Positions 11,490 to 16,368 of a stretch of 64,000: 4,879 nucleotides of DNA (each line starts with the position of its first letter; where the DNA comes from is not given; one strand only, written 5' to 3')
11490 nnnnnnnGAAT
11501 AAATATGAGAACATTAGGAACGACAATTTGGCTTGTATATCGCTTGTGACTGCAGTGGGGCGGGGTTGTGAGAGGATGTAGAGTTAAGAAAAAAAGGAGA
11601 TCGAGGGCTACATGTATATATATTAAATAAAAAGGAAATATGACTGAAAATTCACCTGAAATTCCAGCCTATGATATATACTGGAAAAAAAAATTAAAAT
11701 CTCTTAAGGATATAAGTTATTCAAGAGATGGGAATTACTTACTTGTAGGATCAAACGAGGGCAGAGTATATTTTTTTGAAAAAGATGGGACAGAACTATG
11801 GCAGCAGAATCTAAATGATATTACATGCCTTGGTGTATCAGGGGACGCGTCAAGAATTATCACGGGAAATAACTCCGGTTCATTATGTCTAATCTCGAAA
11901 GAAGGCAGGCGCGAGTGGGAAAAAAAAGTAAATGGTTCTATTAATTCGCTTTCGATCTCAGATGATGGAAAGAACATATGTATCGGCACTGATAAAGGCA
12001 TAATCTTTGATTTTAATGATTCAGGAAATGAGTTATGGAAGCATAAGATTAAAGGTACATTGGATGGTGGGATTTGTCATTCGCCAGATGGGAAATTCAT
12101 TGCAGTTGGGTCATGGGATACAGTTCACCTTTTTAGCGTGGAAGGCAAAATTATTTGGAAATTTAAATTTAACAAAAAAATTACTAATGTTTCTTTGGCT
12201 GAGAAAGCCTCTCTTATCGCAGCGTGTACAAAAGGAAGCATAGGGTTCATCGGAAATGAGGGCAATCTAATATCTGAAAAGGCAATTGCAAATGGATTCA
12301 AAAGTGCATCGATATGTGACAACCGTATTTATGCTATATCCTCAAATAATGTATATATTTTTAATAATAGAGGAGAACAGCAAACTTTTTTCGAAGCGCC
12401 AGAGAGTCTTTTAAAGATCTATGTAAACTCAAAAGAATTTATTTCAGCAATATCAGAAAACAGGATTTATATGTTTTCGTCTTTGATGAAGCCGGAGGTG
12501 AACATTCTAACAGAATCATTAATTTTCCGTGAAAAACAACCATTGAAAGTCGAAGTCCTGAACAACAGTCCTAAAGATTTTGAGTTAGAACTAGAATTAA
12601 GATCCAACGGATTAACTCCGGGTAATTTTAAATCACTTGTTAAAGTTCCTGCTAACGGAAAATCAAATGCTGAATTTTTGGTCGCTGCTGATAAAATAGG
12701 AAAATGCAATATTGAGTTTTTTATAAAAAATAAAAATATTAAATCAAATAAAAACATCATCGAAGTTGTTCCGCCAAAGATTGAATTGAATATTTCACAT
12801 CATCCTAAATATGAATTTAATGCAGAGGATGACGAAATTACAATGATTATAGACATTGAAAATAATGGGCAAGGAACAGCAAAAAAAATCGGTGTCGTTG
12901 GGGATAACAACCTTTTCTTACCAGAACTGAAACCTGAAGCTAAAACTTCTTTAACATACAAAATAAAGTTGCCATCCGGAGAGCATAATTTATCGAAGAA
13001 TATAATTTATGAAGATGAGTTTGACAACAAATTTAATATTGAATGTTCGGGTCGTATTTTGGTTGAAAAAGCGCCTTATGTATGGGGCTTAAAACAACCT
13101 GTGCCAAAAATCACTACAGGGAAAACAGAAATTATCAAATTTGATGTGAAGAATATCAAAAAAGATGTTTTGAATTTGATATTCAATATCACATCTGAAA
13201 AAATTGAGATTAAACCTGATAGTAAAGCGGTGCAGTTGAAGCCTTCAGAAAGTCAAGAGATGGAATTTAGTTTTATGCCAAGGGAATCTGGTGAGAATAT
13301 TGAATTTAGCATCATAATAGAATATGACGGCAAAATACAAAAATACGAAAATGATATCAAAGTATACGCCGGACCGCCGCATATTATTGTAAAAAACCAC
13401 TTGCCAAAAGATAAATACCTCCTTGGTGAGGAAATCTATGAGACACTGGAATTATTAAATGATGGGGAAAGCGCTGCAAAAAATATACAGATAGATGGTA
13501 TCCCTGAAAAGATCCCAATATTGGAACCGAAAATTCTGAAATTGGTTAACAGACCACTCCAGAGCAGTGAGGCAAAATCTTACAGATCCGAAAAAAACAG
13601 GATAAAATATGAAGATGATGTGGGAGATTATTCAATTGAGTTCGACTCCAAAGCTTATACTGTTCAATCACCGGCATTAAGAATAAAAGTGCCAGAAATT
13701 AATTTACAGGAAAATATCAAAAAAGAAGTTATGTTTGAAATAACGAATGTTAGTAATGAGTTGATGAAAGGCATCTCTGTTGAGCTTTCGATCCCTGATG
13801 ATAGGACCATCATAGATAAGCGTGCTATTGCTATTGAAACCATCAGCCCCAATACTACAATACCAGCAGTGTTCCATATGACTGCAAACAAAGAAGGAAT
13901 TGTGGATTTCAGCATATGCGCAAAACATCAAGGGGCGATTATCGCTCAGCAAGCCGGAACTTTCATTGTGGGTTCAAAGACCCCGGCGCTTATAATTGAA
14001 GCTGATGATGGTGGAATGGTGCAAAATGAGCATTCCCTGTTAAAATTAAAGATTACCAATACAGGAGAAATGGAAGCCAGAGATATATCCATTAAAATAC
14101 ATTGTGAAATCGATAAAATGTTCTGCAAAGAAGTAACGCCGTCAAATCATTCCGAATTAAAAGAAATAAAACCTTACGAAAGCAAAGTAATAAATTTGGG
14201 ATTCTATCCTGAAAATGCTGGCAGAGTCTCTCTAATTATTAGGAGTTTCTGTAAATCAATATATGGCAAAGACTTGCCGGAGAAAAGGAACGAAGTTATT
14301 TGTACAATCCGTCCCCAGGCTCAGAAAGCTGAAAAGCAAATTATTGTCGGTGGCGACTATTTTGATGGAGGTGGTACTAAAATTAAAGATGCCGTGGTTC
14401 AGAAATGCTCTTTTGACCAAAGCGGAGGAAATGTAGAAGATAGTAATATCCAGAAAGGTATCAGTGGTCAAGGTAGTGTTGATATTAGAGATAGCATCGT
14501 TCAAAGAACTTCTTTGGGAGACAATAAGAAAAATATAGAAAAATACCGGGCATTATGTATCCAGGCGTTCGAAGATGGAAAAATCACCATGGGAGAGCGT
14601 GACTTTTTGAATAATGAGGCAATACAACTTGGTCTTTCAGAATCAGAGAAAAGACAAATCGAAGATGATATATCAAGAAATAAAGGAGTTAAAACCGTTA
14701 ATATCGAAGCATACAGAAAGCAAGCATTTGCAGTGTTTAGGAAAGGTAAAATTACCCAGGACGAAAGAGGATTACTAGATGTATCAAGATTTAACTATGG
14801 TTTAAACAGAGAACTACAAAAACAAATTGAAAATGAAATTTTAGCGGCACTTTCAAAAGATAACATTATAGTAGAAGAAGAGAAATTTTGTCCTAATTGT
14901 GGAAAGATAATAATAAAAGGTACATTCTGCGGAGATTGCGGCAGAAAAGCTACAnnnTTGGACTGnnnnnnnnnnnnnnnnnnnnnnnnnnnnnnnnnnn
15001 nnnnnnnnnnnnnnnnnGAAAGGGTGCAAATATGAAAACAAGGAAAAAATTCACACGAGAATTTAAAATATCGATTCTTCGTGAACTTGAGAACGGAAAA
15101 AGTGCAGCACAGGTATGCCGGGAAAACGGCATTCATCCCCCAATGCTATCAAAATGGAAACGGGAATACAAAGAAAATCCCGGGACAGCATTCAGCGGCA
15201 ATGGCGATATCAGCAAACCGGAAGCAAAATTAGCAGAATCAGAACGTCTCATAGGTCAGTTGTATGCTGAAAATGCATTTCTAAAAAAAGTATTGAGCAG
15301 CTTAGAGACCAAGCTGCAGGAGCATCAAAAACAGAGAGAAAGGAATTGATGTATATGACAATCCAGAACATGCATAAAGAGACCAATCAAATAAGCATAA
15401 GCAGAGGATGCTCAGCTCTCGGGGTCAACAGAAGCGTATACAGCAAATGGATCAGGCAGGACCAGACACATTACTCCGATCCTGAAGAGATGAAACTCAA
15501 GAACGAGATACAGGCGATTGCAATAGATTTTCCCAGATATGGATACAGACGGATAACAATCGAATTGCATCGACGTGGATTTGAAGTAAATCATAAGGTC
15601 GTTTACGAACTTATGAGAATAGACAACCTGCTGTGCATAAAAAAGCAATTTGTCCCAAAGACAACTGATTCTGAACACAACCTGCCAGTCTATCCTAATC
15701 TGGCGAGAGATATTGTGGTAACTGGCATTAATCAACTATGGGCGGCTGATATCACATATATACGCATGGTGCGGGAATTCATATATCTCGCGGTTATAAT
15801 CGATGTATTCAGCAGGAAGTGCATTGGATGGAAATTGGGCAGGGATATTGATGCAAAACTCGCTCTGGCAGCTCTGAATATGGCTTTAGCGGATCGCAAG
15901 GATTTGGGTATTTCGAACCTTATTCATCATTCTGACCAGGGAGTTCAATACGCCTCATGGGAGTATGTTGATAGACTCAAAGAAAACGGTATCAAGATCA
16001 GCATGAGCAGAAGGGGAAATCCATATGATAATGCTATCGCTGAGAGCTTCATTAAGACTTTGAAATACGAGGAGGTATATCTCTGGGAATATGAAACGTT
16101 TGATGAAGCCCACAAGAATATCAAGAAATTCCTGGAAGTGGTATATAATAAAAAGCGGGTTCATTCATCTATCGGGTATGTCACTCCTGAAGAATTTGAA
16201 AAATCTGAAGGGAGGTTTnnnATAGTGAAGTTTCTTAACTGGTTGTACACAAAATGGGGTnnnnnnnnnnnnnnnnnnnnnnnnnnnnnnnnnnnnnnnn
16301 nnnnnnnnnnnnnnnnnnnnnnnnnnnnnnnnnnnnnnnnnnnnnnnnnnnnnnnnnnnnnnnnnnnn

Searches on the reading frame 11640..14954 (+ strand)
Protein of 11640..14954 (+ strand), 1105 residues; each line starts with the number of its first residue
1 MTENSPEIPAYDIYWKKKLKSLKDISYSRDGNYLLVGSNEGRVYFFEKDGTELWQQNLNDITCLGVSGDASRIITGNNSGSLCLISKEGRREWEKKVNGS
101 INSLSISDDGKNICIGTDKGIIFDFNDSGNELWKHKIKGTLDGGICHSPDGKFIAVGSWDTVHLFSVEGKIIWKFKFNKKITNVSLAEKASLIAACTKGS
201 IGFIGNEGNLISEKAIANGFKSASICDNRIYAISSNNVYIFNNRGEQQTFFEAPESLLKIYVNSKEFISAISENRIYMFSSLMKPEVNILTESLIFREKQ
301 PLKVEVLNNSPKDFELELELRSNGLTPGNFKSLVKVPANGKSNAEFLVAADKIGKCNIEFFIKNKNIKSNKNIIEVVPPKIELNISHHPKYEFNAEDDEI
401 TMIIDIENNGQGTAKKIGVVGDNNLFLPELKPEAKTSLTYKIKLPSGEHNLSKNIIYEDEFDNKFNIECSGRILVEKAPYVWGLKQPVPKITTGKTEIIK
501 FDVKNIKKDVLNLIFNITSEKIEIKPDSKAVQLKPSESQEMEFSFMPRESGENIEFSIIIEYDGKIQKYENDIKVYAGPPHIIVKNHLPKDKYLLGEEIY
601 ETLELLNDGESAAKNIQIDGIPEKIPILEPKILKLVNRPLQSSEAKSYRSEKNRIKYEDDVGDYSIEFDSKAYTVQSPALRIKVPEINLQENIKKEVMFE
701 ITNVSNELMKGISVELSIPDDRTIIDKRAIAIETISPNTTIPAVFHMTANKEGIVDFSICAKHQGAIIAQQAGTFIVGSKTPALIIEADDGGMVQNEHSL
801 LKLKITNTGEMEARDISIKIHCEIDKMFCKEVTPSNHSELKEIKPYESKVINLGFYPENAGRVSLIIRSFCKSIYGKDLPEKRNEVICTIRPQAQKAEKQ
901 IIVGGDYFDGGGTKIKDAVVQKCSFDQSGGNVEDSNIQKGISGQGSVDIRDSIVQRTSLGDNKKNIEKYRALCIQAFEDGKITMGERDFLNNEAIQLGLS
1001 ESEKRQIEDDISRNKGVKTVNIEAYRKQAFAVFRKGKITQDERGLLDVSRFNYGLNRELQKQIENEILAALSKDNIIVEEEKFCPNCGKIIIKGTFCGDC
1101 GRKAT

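Call 35: search_protein_families(library=pfam, proteins=[window:11640-14954:+], max_evalue=0.001)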
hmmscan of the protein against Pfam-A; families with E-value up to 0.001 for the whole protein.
window:11640-14954:+ (1105 aa): 17 families
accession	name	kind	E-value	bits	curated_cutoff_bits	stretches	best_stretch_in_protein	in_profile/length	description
PF13570.13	Beta-prop_ACSF4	-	1.3e-14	54.8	133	1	71-263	20-222/329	Beta-alanine-activating enzyme, beta-propeller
PF13360.13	PQQ_2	-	7.5e-12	45.8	27.6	2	120-193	3-77/233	Outer membrane protein assembly factor BamB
PF23414.1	Beta-prop_EML_2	-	1.9e-11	44.3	90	1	64-175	4-118/266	Echinoderm microtubule-associated protein second beta-propeller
PF07705.17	CARDB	-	1.9e-09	38.1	22.7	0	782-865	2-79/101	CARDB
PF24797.1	Beta-prop_WDR35_TULP_N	-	2.3e-09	37.3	80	1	100-180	117-198/332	WDR35/TULP4 N-terminal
PF18975.6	DUF5711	-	9.5e-09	35.4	26.3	1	11-157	8-157/344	Family of unknown function (DUF5711)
PF00400.38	WD40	-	1.6e-08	35.1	27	0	145-160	17-32/39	WD domain, G-beta repeat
PF25174.1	Beta-prop_THOC3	-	4.6e-07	29.6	305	1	61-198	5-150/272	THOC3 beta-propeller domain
PF12894.13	ANAPC4_WD40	-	1.5e-06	28.8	22.9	0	143-185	42-87/91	Anaphase-promoting complex subunit 4 WD40 domain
PF23381.1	Beta-prop_IFT122_1st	-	3e-06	26.8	28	1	93-256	6-173/350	IFT122 first beta-propeller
PF23411.1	Beta-prop_Vps41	-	1.1e-05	25.3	33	0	111-191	27-108/332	Vps42 beta-propeller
PF22544.2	HYDIN_VesB_CFA65-like_Ig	-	2e-05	25.2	25.5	0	492-577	16-99/100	HYDIN/CFA65/VesB-like, Ig-like domain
PF24817.1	WD40_WDHD1_1st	-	8.7e-05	22.3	109.9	0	67-199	14-150/291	WDHD1 first WD40 domain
PF24807.1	WD40_CDC20-Fz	-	9e-05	22.4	200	1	25-162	15-158/292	CDC20/Fizzy WD40 domain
PF25292.1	Beta-prop_CGLA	-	0.00017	21.6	26.8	0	35-98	3-72/316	Lambda-carrageenase beta-propeller domain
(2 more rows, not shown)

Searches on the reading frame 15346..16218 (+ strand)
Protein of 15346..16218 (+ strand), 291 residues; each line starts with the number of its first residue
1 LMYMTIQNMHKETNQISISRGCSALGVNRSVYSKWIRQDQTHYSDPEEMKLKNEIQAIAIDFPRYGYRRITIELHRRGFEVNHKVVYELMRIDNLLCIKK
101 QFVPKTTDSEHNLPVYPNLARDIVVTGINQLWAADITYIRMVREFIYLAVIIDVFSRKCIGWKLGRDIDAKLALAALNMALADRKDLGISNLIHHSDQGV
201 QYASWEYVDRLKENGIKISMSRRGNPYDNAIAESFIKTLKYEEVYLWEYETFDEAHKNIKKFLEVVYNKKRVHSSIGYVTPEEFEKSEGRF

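Call 35: search_protein_families(library=pfam, proteins=[window:15346-16218:+], max_evalue=0.001)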
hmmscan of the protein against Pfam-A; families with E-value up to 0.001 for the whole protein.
window:15346-16218:+ (291 aa): 4 families
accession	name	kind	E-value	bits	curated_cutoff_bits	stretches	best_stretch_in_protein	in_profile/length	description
PF00665.32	rve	-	1.6e-25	89.7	32.6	1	129-226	5-102/102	Integrase core domain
PF13683.12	rve_3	-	2.4e-15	56.5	26.5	1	214-281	1-67/67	Integrase core domain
PF13276.12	HTH_21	-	7.8e-15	55.3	28.1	1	48-100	3-57/60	HTH-like domain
PF13333.12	rve_2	-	7.8e-08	32.8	22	1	233-286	1-53/56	Integrase core domain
